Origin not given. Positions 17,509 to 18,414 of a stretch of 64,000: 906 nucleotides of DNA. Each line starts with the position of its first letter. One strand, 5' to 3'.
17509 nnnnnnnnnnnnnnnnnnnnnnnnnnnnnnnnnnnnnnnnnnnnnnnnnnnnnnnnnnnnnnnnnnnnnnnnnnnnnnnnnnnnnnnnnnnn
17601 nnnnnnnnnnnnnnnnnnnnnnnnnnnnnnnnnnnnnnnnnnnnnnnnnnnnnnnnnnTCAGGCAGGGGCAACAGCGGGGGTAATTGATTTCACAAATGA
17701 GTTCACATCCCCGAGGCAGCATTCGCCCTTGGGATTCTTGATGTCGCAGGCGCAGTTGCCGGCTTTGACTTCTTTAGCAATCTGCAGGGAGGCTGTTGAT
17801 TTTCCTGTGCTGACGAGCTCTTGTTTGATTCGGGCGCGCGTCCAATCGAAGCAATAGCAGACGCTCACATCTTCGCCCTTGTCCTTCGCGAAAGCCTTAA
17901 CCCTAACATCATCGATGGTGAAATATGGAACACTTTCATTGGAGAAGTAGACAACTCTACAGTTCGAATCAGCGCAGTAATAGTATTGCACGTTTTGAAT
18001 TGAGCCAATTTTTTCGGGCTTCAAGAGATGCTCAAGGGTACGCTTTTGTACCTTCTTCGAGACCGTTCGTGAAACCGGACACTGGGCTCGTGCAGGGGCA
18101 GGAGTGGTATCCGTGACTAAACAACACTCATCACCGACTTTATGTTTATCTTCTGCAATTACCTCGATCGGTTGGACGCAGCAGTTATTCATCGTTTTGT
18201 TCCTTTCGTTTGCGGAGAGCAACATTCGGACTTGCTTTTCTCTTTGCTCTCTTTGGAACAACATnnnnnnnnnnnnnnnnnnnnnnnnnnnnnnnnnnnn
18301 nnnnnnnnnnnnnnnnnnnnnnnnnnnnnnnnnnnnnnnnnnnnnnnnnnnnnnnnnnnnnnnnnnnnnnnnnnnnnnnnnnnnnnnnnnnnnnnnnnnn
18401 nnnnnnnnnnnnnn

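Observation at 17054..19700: Reductase-less thiophilic-metal operon: ArsR/SmtB, MerT-like fusion, vicinal-Cys protein, atypical CsoR-family regulator and a small secreted Cys peptide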

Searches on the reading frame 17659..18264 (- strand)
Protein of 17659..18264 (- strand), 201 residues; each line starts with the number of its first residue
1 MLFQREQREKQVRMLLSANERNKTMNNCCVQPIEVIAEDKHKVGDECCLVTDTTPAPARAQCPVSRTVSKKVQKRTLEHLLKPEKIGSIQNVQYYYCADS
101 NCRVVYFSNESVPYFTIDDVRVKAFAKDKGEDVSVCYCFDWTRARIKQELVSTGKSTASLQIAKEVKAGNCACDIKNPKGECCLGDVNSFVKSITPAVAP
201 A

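Call 3: search_protein_families(library=pfam, proteins=[window:17659-18264:-], max_evalue=0.1)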
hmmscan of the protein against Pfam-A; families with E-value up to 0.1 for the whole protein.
window:17659-18264:- (201 aa): 2 families
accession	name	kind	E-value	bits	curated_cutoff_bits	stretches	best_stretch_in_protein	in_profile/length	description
PF18423.6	zf_CopZ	-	5e-16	58.8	28.4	1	60-121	2-62/62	Zinc binding domain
PF04324.20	Fer2_BFD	-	0.013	16.3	26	1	135-173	2-37/50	BFD-like [2Fe-2S] binding domain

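Call 4: search_protein_families(library=ncbifam, proteins=[window:17659-18264:-], max_evalue=0.1)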
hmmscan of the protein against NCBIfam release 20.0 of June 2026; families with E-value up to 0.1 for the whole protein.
window:17659-18264:- (201 aa): 2 families
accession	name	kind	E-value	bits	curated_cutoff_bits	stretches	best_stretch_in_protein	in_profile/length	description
NF047645.1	CopZ_Nterm_CC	equivalog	1.1e-36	126.2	100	1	46-188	3-138/138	putative iron-sulfur cluster-binding metallochaperone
NF045877.1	CopZ_Nterm_CU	equivalog_domain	1.8e-17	63.7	190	1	41-187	4-152/161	Csac_0668 family 2Fe-2S cluster-binding (seleno)protein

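Call 43: search_solved_structures(query=window:17659-18192:-, max_evalue=0.01, show_alignments=2)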
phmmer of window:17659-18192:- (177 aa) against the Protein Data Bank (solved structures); distinct sequences matched with E-value up to 0.01: 1.
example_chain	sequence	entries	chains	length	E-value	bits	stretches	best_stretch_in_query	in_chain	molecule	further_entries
2hu9_A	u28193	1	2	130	1.7e-08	37.9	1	38-160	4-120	Mercuric transport protein periplasmic component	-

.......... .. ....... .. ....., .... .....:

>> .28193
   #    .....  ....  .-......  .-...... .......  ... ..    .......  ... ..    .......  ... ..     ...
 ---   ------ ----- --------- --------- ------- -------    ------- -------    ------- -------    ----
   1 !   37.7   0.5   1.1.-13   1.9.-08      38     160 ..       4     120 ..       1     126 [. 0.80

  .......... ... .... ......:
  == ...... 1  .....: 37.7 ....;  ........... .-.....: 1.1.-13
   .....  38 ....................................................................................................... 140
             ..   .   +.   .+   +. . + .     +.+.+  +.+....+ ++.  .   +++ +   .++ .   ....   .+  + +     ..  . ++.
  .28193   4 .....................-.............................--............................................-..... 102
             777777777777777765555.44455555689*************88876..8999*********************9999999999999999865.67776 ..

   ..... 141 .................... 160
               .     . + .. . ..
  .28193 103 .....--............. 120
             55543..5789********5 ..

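Call 84: search_dna_similar(query=window:17659-18192:-, collection=plasmids, mode=protein, max_rows=15)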
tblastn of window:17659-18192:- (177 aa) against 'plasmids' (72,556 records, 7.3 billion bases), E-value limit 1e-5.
Records with a match: 33; places in all: 34; records where one place covers at least 80% of the query: 22.
Best place of each record, by identity: <60% 33.
By first word of the organism name: Deinococcus 7; Bacillus 4; Cytobacillus 3; Alicyclobacillus 2; Stenotrophomonas 2; Halorussus 2; Methylomonas 2; Cohnella 1; Stanieria 1; Peribacillus 1; and 8 more.
By predicted mobility (MOB-suite, as given by PLSDB): non-mobilizable 26; mobilizable 4; conjugative 3.
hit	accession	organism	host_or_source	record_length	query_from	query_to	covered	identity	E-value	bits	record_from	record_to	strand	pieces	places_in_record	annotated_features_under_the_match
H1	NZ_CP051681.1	Cohnella herbarum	cell culture,Fermented liquor based on ...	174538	23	170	84%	39.6%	3e-27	114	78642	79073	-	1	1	copper chaperone Copz family protein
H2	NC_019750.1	Stanieria cyanosphaera PCC 7437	-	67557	38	169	75%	43.6%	2e-30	122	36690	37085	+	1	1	copper chaperone Copz family protein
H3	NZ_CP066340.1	Alicyclobacillus sp. SO9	-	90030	21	173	86%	37.6%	3e-25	108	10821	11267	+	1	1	hypothetical protein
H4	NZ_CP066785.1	Alicyclobacillus sp. ALC3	cell culture,acid mine drainage sediment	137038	21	173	86%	37.6%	3e-25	108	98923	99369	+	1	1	(2Fe-2S)-binding protein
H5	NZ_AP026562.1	Deinococcus aetherius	-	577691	19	170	86%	37.3%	3e-26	110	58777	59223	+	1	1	(2Fe-2S)-binding protein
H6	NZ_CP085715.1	Peribacillus asahii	single cell,soil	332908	14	171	89%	34.4%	6e-26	110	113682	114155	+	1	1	(2Fe-2S)-binding protein | merR: Hg(II)-responsive transcriptional regulator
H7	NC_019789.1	Deinococcus peraridilitoris DSM 19664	-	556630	30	176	83%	35.3%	3e-22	99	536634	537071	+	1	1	copper chaperone Copz family protein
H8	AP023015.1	Bacillus cereus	-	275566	2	171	96%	30.4%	4e-22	99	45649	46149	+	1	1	(2Fe-2S)-binding protein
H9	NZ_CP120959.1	Bacillus cereus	Moschus berezovskii,liver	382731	2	171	96%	30.4%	4e-22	99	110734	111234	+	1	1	copper chaperone Copz family protein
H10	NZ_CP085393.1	Cytobacillus oceanisediminis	single cell,soil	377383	9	171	92%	31.1%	3e-23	102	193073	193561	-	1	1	copper chaperone Copz family protein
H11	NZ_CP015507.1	Cytobacillus oceanisediminis 2691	seawater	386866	9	171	92%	31.1%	3e-23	102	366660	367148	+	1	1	copper chaperone Copz family protein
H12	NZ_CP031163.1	Deinococcus wulumuqiensis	cell culture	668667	31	169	79%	36.4%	2e-21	97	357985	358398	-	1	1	copper chaperone Copz family protein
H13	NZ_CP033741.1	Enterococcus sp. FDAARGOS_553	Homo sapiens,clinical isolate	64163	38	171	76%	37.8%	4e-25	107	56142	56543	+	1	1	copper chaperone Copz family protein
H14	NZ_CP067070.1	Bacillus sp. HNR-4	rice,cell culture,seed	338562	9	176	95%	29.7%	3e-22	99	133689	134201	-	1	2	copper chaperone Copz family protein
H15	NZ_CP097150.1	Deinococcus sp. QL22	-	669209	31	164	76%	37.0%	3e-21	97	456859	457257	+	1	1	(2Fe-2S)-binding protein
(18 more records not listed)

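Call 87: get_annotated_region(hit=H6, flank=5000)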
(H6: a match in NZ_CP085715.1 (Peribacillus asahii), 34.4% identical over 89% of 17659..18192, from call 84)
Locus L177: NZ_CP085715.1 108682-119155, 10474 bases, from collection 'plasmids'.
description: Peribacillus asahii strain CK1 plasmid unnamed1, complete sequence
organism: Peribacillus asahii (NCBI taxid 228899)
taxonomy: Bacteria; Bacillota; Bacilli; Bacillales; Bacillaceae; Peribacillus; Peribacillus asahii
host: -; source: single cell,soil; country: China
typing (MOB-suite, as given by PLSDB): non-mobilizable
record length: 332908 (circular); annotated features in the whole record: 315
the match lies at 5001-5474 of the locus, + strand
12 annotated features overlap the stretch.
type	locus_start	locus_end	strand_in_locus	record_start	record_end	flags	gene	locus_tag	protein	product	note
CDS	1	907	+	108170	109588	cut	-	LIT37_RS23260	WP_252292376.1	HAMP domain-containing sensor histidine kinase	GO:0007165 - signal transduction [Evidence IEA]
CDS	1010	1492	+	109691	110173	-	-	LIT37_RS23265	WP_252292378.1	helix-turn-helix domain-containing protein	-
CDS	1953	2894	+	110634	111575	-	-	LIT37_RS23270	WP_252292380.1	zinc ABC transporter substrate-binding protein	-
CDS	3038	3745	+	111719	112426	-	-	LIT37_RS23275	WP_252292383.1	IS6 family transposase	-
CDS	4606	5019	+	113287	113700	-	merR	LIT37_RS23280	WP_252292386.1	Hg(II)-responsive transcriptional regulator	-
CDS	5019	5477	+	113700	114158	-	-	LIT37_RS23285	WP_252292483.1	(2Fe-2S)-binding protein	-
CDS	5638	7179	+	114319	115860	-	-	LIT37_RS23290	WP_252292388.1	multicopper oxidase domain-containing protein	-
CDS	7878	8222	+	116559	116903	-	-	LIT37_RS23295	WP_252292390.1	metalloregulator ArsR/SmtB family transcription factor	GO:0006355 - regulation of DNA-templated transcription [Evidence IEA]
CDS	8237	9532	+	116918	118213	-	-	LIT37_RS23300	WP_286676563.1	arsenic transporter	GO:0046685 - response to arsenic-containing substance [Evidence IEA]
CDS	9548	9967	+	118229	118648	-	arsC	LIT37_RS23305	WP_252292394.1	arsenate reductase (thioredoxin)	-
CDS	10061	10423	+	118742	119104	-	arsD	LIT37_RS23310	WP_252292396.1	arsenite efflux transporter metallochaperone ArsD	-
CDS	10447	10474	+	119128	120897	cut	arsA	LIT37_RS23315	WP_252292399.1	arsenical pump-driving ATPase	GO:0071722 - detoxification of arsenic-containing substance [Evidence IEA]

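Call 92: get_annotated_region(hit=H13, flank=4000)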
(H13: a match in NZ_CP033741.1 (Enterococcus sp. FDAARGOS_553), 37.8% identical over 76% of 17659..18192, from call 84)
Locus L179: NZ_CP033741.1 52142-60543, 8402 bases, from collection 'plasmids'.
description: Enterococcus sp. FDAARGOS_553 plasmid unnamed2, complete sequence
organism: Enterococcus sp. FDAARGOS_553 (NCBI taxid 2420313)
taxonomy: Bacteria; Bacillota; Bacilli; Lactobacillales; Enterococcaceae; Enterococcus; Enterococcus sp. FDAARGOS 553
host: -; source: Homo sapiens,clinical isolate; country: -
typing (MOB-suite, as given by PLSDB): non-mobilizable; replicon rep_cluster_183; mating-pair formation MPF_T
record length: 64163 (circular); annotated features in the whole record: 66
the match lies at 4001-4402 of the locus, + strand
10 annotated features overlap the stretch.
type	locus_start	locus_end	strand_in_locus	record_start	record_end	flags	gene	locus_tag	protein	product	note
CDS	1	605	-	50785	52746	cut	-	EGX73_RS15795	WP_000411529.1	hypothetical protein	-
CDS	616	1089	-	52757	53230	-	-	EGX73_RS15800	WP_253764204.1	hypothetical protein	-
CDS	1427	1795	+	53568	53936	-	-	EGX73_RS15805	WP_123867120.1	metalloregulator ArsR/SmtB family transcription factor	GO:0006355 - regulation of DNA-templated transcription [Evidence IEA]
CDS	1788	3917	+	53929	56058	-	-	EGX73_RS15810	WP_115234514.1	heavy metal translocating P-type ATPase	-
CDS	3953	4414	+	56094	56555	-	-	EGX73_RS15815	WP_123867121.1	copper chaperone Copz family protein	-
CDS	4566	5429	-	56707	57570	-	-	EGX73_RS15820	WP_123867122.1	zeta toxin family protein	-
CDS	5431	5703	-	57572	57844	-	-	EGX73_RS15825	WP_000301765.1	antitoxin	-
CDS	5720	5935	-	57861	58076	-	-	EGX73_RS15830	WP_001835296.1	peptide-binding protein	-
CDS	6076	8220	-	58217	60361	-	-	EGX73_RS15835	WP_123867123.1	type IA DNA topoisomerase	GO:0006265 - DNA topological change [Evidence IEA]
CDS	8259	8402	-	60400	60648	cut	-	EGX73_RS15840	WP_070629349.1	hypothetical protein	-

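Call 93: get_annotated_region(hit=H5, flank=4000)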
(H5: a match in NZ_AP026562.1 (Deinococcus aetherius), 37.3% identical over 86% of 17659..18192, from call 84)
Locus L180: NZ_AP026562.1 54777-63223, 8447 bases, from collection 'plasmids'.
description: Deinococcus aetherius strain ST0316 plasmid pDAETH-2, complete sequence
organism: Deinococcus aetherius (NCBI taxid 200252)
taxonomy: Bacteria; Deinococcota; Deinococci; Deinococcales; Deinococcaceae; Deinococcus; Deinococcus aetherius
host: -; source: -; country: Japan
typing (MOB-suite, as given by PLSDB): non-mobilizable
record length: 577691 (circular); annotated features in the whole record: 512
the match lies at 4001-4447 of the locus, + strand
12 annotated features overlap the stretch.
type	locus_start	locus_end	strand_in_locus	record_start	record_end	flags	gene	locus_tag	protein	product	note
CDS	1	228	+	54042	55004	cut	-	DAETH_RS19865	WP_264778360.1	threonine/serine dehydratase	-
CDS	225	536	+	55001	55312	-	-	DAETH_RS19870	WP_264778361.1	hypothetical protein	-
CDS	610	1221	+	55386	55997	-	-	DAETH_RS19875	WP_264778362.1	ornithine cyclodeaminase family protein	-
CDS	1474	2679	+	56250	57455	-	-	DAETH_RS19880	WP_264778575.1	ISL3 family transposase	-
CDS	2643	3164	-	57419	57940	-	-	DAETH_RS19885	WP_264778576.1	DoxX family membrane protein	-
CDS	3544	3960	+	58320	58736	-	-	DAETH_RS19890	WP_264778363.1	MerR family transcriptional regulator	GO:0006355 - regulation of DNA-templated transcription [Evidence IEA]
CDS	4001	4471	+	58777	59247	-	-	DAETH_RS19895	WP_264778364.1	(2Fe-2S)-binding protein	-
CDS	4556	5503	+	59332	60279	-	-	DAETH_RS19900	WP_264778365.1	aldo/keto reductase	-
CDS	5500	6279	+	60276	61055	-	-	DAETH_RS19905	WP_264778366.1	SDR family oxidoreductase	-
CDS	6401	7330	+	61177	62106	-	-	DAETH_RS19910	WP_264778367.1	NAD(P)-dependent oxidoreductase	-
CDS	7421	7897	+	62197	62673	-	-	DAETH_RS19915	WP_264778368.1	MarR family transcriptional regulator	GO:0006355 - regulation of DNA-templated transcription [Evidence IEA]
CDS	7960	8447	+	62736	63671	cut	-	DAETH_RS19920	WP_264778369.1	VOC family protein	-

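Call 94: get_annotated_region(hit=H1, flank=4000)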
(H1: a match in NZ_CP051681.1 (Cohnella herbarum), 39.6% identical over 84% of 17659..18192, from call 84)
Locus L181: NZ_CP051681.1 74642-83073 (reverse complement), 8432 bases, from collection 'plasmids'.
description: Cohnella herbarum strain MFER-1 plasmid unnamed1
organism: Cohnella herbarum (NCBI taxid 2728023)
taxonomy: Bacteria; Bacillota; Bacilli; Bacillales; Paenibacillaceae; Cohnella; Cohnella herbarum
host: -; source: cell culture,Fermented liquor based on wild grass; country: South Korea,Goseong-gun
typing (MOB-suite, as given by PLSDB): non-mobilizable
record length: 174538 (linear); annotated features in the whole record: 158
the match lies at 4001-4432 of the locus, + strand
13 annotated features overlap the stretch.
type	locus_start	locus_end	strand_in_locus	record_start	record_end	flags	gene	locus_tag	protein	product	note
CDS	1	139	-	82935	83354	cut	-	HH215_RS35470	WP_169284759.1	universal stress protein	-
CDS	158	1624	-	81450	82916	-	-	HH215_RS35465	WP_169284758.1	SulP family inorganic anion transporter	-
CDS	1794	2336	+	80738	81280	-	-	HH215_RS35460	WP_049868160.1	recombinase family protein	GO:0006310 - DNA recombination [Evidence IEA]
CDS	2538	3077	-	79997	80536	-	-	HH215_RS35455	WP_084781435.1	cupin domain-containing protein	-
CDS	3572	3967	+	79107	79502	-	merR1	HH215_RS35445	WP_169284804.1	mercury resistance transcriptional regulator MerR1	-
CDS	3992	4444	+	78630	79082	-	-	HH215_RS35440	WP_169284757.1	copper chaperone Copz family protein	-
CDS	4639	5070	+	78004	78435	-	-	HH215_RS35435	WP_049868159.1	arsenate reductase ArsC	-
CDS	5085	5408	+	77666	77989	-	-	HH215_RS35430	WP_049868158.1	metalloregulator ArsR/SmtB family transcription factor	GO:0006355 - regulation of DNA-templated transcription [Evidence IEA]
CDS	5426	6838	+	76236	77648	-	-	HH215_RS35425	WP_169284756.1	arsenic transporter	GO:0046685 - response to arsenic-containing substance [Evidence IEA]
CDS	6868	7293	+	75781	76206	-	arsC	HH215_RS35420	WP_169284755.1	arsenate reductase (thioredoxin)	-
CDS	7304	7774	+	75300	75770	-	-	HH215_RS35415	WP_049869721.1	ArsI/CadI family heavy metal resistance metalloenzyme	-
CDS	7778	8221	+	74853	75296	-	-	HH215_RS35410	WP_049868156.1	tyrosine-protein phosphatase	-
CDS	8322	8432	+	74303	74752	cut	-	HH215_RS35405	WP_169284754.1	MarR family winged helix-turn-helix transcriptional regulator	GO:0006355 - regulation of DNA-templated transcription [Evidence IEA]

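Call 95: get_annotated_region(hit=H2, flank=4000)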
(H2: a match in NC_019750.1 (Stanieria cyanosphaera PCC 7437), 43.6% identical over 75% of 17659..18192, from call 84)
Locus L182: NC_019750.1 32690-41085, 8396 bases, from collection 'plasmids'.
description: Stanieria cyanosphaera PCC 7437 plasmid pSTA7437.03, complete sequence
organism: Stanieria cyanosphaera PCC 7437 (NCBI taxid 111780)
taxonomy: Bacteria; Cyanobacteriota; Cyanophyceae; Pleurocapsales; Dermocarpellaceae; Stanieria; Stanieria cyanosphaera; Stanieria cyanosphaera PCC 7437
host: -; source: -; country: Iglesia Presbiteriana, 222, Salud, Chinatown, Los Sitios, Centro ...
typing (MOB-suite, as given by PLSDB): non-mobilizable; replicon rep_cluster_1715
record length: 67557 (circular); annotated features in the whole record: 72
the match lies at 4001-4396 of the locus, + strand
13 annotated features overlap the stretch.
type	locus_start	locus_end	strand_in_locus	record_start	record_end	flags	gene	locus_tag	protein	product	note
CDS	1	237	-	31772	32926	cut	-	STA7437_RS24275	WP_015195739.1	metal cation transporter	-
CDS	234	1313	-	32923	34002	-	-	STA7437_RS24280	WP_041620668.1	multicopper oxidase domain-containing protein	-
CDS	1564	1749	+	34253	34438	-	-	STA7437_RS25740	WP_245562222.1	CbtB domain-containing protein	-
CDS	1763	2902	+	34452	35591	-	-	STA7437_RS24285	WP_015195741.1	hypothetical protein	-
CDS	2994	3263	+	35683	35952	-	-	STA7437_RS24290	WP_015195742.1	thioredoxin family protein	-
CDS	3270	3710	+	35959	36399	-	-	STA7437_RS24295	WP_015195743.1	heavy metal-responsive transcriptional regulator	-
CDS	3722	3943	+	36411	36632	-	merF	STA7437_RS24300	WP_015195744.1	mercury resistance system transport protein MerF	-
CDS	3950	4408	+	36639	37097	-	-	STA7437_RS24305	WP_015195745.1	copper chaperone Copz family protein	-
CDS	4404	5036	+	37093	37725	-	-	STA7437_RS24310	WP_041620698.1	class I SAM-dependent methyltransferase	-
CDS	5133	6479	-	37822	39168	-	rppB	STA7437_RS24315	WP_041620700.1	two-component system sensor histidine kinase RppB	-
CDS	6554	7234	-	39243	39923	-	rppA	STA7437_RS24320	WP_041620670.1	two-component system response regulator RppA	GO:0006355 - regulation of DNA-templated transcription [Evidence IEA]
CDS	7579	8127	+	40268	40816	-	-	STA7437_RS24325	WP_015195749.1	DUF2808 domain-containing protein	-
CDS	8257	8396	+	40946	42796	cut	-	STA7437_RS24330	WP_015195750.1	efflux RND transporter periplasmic adaptor subunit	GO:0006810 - transport [Evidence IEA]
